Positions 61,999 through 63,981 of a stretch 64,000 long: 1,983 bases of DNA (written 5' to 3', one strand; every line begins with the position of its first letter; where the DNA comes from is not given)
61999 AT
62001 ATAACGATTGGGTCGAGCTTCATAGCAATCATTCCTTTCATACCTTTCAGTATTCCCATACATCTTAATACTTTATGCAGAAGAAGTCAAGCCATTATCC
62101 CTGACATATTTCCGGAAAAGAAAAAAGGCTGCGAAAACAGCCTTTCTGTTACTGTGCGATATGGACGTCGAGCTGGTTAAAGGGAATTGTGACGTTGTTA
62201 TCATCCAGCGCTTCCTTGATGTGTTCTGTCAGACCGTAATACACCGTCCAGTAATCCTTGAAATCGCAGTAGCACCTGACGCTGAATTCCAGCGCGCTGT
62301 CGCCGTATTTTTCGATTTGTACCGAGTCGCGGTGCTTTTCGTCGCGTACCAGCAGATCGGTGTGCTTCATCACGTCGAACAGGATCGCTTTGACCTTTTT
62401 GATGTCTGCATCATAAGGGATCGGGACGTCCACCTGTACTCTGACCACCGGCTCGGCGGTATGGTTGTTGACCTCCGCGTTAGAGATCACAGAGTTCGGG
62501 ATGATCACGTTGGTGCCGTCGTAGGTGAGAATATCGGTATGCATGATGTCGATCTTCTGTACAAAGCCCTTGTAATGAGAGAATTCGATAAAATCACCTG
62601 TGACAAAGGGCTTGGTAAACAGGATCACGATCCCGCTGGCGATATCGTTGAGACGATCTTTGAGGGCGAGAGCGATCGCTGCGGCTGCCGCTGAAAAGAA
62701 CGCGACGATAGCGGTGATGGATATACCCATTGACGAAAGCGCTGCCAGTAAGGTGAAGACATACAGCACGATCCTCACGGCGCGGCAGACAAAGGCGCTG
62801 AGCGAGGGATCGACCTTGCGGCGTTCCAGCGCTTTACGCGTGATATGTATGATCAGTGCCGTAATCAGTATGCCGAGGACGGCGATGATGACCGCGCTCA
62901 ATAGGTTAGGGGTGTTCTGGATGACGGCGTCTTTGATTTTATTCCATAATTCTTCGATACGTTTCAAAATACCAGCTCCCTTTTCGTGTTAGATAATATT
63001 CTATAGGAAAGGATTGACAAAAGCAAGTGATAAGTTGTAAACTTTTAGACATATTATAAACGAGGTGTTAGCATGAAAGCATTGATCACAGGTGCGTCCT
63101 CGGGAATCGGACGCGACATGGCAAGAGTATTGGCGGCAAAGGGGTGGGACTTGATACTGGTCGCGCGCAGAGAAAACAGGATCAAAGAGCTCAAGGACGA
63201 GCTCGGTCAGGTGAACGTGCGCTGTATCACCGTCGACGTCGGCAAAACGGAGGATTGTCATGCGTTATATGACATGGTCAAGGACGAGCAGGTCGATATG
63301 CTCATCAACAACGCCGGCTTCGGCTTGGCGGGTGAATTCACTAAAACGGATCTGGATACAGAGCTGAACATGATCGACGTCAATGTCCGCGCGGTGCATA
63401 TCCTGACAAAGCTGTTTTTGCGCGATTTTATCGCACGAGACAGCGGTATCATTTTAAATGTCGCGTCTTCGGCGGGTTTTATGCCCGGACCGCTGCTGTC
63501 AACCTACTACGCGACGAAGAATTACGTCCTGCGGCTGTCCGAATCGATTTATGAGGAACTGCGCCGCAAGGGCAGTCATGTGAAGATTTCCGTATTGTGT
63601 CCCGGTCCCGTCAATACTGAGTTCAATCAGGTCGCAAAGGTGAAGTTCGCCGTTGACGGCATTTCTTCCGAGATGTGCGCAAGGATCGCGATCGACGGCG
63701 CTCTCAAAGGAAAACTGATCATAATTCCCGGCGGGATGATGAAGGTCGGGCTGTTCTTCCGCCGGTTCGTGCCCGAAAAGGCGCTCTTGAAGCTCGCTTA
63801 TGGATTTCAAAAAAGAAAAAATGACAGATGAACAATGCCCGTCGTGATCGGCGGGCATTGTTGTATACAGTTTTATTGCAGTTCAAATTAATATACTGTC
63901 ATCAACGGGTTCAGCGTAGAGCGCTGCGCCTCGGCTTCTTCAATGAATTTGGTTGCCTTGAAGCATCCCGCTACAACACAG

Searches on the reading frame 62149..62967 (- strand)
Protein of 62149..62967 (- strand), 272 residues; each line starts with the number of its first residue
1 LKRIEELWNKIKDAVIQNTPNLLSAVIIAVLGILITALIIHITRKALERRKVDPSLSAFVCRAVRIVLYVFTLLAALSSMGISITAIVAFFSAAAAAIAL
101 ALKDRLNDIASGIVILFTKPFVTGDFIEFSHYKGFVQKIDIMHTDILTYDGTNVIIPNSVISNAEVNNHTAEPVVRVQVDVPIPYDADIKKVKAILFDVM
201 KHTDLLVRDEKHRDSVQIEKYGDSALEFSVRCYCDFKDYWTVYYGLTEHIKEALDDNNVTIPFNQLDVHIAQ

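Call 79: search_protein_families(library=pfam, proteins=[window:62149-62967:-], max_evalue=0.01)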
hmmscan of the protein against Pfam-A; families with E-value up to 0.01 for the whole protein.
window:62149-62967:- (272 aa): 4 families
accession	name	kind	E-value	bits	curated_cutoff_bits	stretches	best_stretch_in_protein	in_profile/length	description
PF00924.24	MS_channel_2nd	-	2.5e-18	66.4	20.2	1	106-170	3-67/68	Mechanosensitive ion channel, beta-domain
PF21082.3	MS_channel_3rd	-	8.1e-11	42.6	21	1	177-260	1-87/88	Mechanosensitive ion channel MscS, C-terminal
PF21088.3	MS_channel_1st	-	1.6e-06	28.4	23.1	1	64-103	3-42/42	Mechanosensitive ion channel, transmembrane helices 2/3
PF05552.17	MS_channel_1st_1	-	1.8e-06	28.2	22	1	13-53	8-48/50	Mechanosensitive ion channel, conserved TM helix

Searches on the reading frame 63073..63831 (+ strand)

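Call 79: search_protein_families(library=pfam, proteins=[window:63073-63831:+], max_evalue=0.01)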
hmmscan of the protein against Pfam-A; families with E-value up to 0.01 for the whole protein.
window:63073-63831:+ (252 aa): 7 families
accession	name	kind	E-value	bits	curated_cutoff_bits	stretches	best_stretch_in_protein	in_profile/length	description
PF00106.31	adh_short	-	7.3e-45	153.3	26.6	1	3-186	3-188/195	short chain dehydrogenase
PF13561.12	adh_short_C2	-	7.9e-26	91.5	27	1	7-188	1-184/236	Enoyl-(Acyl carrier protein) reductase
PF08659.16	KR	-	1.3e-12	48.5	22.6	1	4-153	4-157/180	KR domain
PF01370.27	Epimerase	-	4.9e-07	29.8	20.9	1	3-121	1-112/240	NAD dependent epimerase/dehydratase family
PF03435.24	Sacchrp_dh_NADP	-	2.1e-05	25.3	25.1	1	4-112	2-101/129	Saccharopine dehydrogenase NADP binding domain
PF02719.21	Polysacc_synt_2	-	0.00057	19.6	20.2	1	4-81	2-85/293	Polysaccharide biosynthesis protein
PF13460.12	NAD_binding_10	-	0.0013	19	27.2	1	7-66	1-58/184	NAD(P)H-binding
